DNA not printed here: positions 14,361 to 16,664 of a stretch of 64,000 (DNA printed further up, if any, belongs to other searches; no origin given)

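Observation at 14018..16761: Stand-alone GHKL/MORC-like ATPase in a compositionally atypical island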

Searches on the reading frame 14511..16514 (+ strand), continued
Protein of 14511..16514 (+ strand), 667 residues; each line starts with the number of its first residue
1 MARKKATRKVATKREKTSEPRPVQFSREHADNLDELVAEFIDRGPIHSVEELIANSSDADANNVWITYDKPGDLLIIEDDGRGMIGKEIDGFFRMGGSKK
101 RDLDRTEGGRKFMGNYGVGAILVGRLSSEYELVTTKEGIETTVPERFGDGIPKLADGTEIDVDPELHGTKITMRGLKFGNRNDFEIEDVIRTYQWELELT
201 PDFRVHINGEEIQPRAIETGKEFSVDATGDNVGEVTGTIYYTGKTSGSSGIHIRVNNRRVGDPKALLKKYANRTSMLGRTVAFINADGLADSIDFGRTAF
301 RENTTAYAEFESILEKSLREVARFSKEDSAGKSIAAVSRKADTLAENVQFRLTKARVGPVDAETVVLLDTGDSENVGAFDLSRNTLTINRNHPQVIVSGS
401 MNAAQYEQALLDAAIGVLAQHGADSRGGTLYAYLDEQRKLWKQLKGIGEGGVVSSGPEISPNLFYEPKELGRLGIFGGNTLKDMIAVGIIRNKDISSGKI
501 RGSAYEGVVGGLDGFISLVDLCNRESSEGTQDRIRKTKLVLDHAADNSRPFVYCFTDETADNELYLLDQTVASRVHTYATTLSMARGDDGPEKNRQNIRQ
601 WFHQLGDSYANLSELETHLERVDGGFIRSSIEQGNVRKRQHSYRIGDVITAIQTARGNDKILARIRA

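Call 45: list_cluster_members(proteins=[P0015, P0016, P0017, P0018, P0019, P0020, P0021, P0022, P0024, P0027])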
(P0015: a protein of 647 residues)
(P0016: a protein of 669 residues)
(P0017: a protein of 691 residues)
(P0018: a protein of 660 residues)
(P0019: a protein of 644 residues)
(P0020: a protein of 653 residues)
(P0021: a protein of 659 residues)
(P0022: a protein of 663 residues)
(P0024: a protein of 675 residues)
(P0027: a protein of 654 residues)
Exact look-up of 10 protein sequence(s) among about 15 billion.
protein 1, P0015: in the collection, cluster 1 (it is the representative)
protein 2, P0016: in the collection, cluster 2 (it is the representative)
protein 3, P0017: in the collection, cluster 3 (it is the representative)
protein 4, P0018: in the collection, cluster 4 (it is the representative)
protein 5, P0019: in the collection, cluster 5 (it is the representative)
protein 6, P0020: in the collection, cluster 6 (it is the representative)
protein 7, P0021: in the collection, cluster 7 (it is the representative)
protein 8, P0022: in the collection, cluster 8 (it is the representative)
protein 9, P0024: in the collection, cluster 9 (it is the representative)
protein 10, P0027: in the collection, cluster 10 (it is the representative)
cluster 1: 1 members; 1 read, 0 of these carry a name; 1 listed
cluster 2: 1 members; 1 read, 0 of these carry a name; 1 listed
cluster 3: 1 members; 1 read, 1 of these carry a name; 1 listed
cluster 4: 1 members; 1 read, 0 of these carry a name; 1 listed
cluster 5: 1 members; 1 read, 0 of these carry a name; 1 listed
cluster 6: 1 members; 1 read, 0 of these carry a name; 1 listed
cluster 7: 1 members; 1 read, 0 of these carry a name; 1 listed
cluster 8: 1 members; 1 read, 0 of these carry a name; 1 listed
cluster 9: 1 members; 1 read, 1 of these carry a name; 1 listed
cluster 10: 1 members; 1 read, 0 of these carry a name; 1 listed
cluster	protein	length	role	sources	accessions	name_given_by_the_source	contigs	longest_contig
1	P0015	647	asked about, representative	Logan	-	-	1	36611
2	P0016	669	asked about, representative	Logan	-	-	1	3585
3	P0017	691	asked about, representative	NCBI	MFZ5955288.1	MAG: ATP-binding protein [Nanoarchaeota archaeon]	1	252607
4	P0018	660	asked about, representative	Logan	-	-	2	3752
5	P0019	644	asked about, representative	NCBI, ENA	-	-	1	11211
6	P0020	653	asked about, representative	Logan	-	-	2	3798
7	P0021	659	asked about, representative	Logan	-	-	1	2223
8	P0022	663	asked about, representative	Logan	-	-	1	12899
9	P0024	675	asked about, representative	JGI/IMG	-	hypothetical protein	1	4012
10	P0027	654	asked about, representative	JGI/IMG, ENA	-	-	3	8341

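Call 46: find_encoding_contigs(protein=P0017, flank=10000, max_places=3)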
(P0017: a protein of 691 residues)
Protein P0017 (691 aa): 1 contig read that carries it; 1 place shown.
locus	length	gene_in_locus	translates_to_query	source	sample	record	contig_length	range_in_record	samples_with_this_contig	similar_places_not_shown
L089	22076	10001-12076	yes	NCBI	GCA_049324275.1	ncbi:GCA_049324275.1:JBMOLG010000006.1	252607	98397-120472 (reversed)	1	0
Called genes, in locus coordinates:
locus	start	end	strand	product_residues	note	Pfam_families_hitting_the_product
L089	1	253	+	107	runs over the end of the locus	-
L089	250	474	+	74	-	-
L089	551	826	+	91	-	PF01866:Diphthamide_syn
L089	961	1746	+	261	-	PF01978:TrmB, PF11495:TrmB_EBD_N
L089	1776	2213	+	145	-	-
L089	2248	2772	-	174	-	-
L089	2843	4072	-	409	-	PF18144:SMODS (weak), PF09249:tRNA_NucTransf2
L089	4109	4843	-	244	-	PF01978:TrmB, PF02002:TFIIE_alpha (faint)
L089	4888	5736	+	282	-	-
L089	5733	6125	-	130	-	PF09845:OapC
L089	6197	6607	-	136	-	PF09846:OapB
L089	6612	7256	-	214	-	PF00009:GTP_EFTU (weak), PF00735:Septin (weak), PF03193:RsgA_GTPase (faint), PF00071:Ras (faint), PF01926:MMR_HSR1, PF02421:FeoB_N (weak), PF08477:Roc (faint), PF16897:MMR_HSR1_Xtn (weak)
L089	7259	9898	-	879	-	PF00801:PKD, PF18911:PKD_4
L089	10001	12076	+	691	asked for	PF13589:HATPase_c_3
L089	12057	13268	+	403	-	PF04542:Sigma70_r2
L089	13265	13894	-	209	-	PF00702:Hydrolase, PF06888:Put_Phosphatase (weak), PF13419:HAD_2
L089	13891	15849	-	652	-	-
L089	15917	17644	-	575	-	-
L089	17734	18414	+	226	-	-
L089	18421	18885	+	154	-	-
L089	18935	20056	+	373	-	PF00579:tRNA-synt_1b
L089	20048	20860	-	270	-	-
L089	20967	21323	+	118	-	PF02675:AdoMet_dc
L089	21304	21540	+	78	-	-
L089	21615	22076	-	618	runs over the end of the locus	PF01909:NTP_transf_2 (weak)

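Call 47: find_encoding_contigs(protein=P0019, flank=10000, max_places=3)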
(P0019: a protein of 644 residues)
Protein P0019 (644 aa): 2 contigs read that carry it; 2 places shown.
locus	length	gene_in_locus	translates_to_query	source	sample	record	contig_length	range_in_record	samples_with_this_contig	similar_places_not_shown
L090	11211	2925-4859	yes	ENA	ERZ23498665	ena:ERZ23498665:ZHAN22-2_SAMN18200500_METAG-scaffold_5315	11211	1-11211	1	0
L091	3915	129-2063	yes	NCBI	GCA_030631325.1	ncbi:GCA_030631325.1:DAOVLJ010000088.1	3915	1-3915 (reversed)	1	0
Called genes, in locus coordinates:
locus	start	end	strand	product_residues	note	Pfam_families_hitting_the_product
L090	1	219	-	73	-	?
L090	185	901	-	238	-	-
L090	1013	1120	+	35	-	-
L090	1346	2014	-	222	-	PF01728:FtsJ (faint), PF13578:Methyltransf_24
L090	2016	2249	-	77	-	-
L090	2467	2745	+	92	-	PF21473:OB_Ssb-like (weak), PF01336:tRNA_anti-codon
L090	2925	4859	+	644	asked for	PF13589:HATPase_c_3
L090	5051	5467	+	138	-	-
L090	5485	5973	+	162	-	PF02001:DUF134, PF08281:Sigma70_r4_2 (weak)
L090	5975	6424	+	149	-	PF02579:Nitro_FeMo-Co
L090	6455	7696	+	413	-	PF01545:Cation_efflux, PF16916:ZT_dimer, PF02579:Nitro_FeMo-Co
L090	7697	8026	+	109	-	PF02579:Nitro_FeMo-Co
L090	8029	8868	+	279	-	PF01656:CbiA, PF10609:ParA (weak), PF13614:AAA_31 (weak), PF00037:Fer4 (faint), PF13237:Fer4_10, PF14697:Fer4_21, PF12838:Fer4_7, PF13187:Fer4_9 (weak), +1 more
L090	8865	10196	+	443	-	PF00890:FAD_binding_2 (faint), PF01266:DAO (faint), PF03486:HI0933_like (faint), PF05834:Lycopene_cycl (faint), PF07992:Pyr_redox_2, PF13738:Pyr_redox_3, PF00070:Pyr_redox, PF02852:Pyr_redox_dim, +2 more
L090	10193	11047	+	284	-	PF00142:Fer4_NifH (faint), PF01656:CbiA, PF02374:ArsA_ATPase (faint), PF10609:ParA, PF13187:Fer4_9 (weak), PF14697:Fer4_21, PF12838:Fer4_7, PF00037:Fer4 (weak), +4 more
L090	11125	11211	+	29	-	?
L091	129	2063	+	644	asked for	PF13589:HATPase_c_3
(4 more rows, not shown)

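Call 48: find_encoding_contigs(protein=P0022, flank=10000, max_places=3)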
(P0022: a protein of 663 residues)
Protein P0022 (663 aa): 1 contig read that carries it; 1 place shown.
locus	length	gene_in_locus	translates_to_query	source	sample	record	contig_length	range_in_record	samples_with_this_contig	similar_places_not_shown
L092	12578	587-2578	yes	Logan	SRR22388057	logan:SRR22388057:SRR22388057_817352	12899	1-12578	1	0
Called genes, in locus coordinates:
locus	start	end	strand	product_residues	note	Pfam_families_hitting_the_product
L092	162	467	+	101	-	-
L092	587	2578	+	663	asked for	PF13589:HATPase_c_3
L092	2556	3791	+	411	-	PF04542:Sigma70_r2 (weak)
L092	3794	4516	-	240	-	-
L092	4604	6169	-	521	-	-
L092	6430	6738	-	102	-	PF01985:CRS1_YhbY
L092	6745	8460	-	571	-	PF00999:Na_H_Exchanger, PF02254:TrkA_N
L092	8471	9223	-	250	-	PF01978:TrmB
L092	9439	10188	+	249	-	-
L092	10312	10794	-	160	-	-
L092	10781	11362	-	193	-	PF18765:Polbeta (weak)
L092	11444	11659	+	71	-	PF24434:DUF7557 (weak)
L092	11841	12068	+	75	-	-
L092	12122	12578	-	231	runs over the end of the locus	-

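Call 51: list_cluster_members(proteins=[P0033, P0039, P0041, P0052, P0059, P0064, P0081, P0110, P0122, P0155])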
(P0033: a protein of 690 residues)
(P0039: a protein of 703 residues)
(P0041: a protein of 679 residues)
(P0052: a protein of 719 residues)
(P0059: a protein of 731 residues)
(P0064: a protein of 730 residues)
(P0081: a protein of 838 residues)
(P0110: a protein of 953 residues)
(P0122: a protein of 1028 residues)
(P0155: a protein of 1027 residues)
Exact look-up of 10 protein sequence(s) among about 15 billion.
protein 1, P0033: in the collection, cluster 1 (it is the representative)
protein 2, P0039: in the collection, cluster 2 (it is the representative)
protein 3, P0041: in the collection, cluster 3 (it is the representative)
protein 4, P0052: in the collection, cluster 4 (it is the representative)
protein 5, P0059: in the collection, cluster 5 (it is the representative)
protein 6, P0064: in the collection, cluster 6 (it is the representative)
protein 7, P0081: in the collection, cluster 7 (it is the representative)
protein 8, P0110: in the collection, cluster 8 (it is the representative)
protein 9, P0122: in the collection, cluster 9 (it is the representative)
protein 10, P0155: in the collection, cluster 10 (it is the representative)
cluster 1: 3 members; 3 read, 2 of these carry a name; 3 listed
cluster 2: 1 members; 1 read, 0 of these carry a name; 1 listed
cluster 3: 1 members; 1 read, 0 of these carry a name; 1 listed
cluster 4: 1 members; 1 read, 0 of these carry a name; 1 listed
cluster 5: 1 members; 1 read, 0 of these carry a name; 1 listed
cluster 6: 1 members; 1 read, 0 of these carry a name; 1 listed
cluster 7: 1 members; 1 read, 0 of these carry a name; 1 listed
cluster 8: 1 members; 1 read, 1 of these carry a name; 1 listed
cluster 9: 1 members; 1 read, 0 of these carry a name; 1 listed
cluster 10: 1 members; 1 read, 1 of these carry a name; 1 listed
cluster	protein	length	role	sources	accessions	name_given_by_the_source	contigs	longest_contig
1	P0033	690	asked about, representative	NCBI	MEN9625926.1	MAG: hypothetical protein RL557_254 [archaeon]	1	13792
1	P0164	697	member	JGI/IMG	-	hypothetical protein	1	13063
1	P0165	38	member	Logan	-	-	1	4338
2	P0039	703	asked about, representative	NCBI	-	-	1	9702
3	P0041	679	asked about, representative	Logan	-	-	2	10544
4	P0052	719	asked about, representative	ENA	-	-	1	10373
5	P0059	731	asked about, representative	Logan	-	-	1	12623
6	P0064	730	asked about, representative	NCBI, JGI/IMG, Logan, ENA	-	-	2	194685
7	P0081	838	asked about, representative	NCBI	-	-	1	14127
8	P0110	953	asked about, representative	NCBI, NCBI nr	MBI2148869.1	ATP-binding protein [Candidatus Woesearchaeota archaeon]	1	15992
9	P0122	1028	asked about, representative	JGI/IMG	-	-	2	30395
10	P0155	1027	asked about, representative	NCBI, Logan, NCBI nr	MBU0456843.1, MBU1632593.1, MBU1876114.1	MAG: ATP-binding protein [Nanoarchaeota archaeon] | ATP-binding protein [Nanoarchaeota archaeon]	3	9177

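Call 52: search_protein_families(library=pfam, proteins=[L089:12057-13268:+, L092:2556-3791:+, L090:5051-5467:+, L089:13891-15849:-, L092:162-467:+, L088:10657-11106:+, L088:11117-12388:+, L088:12390-13706:+], max_evalue=0.05)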
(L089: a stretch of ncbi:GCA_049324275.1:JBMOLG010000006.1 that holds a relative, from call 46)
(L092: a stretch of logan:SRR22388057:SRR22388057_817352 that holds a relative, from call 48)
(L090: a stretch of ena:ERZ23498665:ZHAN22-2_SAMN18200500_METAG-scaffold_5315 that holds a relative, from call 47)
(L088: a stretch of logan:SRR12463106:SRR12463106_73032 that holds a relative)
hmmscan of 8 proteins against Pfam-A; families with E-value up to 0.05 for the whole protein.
L089:12057-13268:+ (403 aa): 1 family
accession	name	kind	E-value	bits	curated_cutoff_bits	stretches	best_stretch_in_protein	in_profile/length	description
PF04542.20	Sigma70_r2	-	9.1e-08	32.2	24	1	165-227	8-67/71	Sigma-70 region 2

L092:2556-3791:+ (411 aa): 4 families
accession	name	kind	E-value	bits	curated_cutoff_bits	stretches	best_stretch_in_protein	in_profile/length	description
PF04542.20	Sigma70_r2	-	7.2e-07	29.3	24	1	174-240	7-68/71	Sigma-70 region 2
PF16509.11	KORA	-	0.00013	22.6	26.7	1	344-389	12-57/84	TrfB plasmid transcriptional repressor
PF04545.22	Sigma70_r4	-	0.00059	19.7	24.1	1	346-382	4-40/50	Sigma-70, region 4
PF08281.18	Sigma70_r4_2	-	0.011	15.8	25.7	1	344-378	8-42/54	Sigma-70, region 4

L090:5051-5467:+ (138 aa): 3 families
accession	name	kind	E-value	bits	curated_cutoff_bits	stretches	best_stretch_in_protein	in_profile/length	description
PF17253.7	DUF5320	-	2e-21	77.5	27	1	1-134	1-99/99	Family of unknown function (DUF5320)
PF13779.11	DUF4175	-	0.013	14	27.3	1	92-134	650-692/825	Domain of unknown function (DUF4175)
PF00170.26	bZIP_1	-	0.021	15.3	27.6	1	99-137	24-62/64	bZIP transcription factor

L089:13891-15849:- (652 aa): 0 families

L092:162-467:+ (101 aa): 0 families

L088:10657-11106:+ (149 aa): 0 families

L088:11117-12388:+ (423 aa): 0 families

L088:12390-13706:+ (438 aa): 1 family
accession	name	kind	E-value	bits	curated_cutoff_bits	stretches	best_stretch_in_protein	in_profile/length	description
PF14464.11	Prok-JAB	-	3.7e-05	24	25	1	84-123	55-94/114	Prokaryotic homologs of the JAB domain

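Call 55: search_solved_structures(query=A5, max_evalue=1, show_alignments=2)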
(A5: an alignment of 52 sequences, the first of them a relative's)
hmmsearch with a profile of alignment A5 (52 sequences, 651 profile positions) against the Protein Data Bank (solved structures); distinct sequences matched with E-value up to 1: 178 (the best 60 are shown).
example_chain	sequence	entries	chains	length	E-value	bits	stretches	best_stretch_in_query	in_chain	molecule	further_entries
5x9y_C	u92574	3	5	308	7.4e-11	44.3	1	25-104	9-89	DNA mismatch repair protein MutL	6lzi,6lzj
6lzk_A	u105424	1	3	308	7.6e-11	44.3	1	25-104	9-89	DNA mismatch repair protein MutL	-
5ofa_B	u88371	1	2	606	5e-09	38.3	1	34-137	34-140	MORC family CW-type zinc finger protein 2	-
9cdi_A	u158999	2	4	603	5e-09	38.3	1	34-137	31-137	ATPase MORC2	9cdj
9n2k_A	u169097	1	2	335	5.1e-09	38.3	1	24-92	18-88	DNA mismatch repair protein MutL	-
5of9_A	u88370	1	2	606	5.2e-09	38.2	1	34-137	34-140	MORC family CW-type zinc finger protein 2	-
9cdf_A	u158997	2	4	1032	7.4e-09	37.7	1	34-137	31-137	ATPase MORC2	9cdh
1b63_A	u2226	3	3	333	2.6e-08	35.9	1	24-77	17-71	MUTL | DNA mismatch repair protein mutL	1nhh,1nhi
1nhj_A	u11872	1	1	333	2.6e-08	35.9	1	24-77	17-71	DNA mismatch repair protein mutL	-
1b62_A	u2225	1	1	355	2.8e-08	35.8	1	24-77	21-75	PROTEIN (MUTL)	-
1bkn_A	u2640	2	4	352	2.8e-08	35.8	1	24-77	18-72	MUTL | DNA mismatch repair protein MutL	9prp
7aib_C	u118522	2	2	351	3e-08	35.7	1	24-77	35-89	DNA mismatch repair protein MutL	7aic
5akb_C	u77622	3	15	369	3.1e-08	35.7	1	24-77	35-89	DNA MISMATCH REPAIR PROTEIN MUTL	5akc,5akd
3ied_A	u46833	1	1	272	5.2e-08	34.9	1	51-182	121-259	Heat shock protein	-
7p8v_A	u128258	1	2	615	6.4e-08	34.6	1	24-77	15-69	DNA mismatch repair protein MutL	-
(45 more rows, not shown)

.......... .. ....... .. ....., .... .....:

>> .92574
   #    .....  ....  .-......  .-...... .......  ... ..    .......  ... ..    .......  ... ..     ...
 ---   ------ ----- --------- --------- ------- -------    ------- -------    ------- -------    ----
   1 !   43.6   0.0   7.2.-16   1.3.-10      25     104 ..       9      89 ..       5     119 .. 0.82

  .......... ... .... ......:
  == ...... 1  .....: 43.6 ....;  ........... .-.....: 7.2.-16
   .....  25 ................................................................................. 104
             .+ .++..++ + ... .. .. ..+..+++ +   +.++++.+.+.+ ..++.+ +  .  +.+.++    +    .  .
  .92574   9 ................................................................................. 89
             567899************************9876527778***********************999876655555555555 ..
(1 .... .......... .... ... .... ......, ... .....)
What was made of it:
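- On MutL: PDB profile hits stop at about aa 104 (call 55).
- Sequence profile matches to PDB stop at the Bergerat fold (call 55).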

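Call 59: predict_structure(alignment_id=A5)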
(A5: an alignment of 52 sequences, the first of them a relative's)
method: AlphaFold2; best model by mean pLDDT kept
length: 667 residues; sequences in the alignment: 52
mean_pLDDT: 89.8   pTM: 0.63
mean pLDDT of the five models: 89.8, 89.2, 88.8, 88.0, 86.7
residues with pLDDT >= 90: 475; 70-90: 148; 50-70: 28; < 50: 16
segments of 3 or more residues with pLDDT < 50: 2-6, 448-455
pLDDT, mean of each block of 10 residues (from residue 1): 49 62 88 68 84 93 96 96 92 82 87 83 91 96 87 89 94 89 84 86 93 79 96 96 90 92 96 93 95 87 97 96 93 95 98 95 97 94 97 95 97 98 93 93 74 57 94 89 95 94 94 95 87 93 94 93 96 95 73 90 97 94 92 95 97 95 85
secondary structure, 60 per line:
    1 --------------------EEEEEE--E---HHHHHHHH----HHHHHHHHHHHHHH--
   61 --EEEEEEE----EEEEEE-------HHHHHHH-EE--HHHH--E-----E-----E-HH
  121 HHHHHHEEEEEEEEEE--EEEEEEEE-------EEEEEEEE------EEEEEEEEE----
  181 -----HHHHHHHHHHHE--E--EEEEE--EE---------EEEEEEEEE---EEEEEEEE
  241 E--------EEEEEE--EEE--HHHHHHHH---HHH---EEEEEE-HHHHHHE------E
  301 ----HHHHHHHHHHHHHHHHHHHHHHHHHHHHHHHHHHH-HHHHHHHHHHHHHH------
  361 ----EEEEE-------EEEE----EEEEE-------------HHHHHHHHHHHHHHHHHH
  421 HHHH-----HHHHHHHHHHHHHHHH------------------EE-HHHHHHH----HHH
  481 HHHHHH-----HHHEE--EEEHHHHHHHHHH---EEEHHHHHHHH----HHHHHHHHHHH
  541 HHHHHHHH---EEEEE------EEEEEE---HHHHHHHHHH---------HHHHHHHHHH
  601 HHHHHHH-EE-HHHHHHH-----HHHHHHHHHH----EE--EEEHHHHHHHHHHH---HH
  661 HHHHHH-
elements in order: E21-26 H33-40 H45-58 E63-69 E74-79 H87-93 H99-102 H119-126 E127-136 E139-146 E154-161 E168-176 H186-196 E203-207 E221-229 E233-241 E250-255 E258-260 H263-270 E280-285 H287-292 H305-339 H341-354 E365-369 E377-380 E385-389 H403-424 H430-445 H467-473 H478-486 E499-501 H502-511 E515-517 H518-525 H530-548 E552-556 E563-568 H572-581 H591-607 H612-618 H624-633 E642-644 H645-655 H659-666
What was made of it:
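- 14511..16514 (+): MORC-like GHKL ATPase gene (667 aa), member of a DPANN-restricted family. AF2 model with pLDDT 89.8 from call 59.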
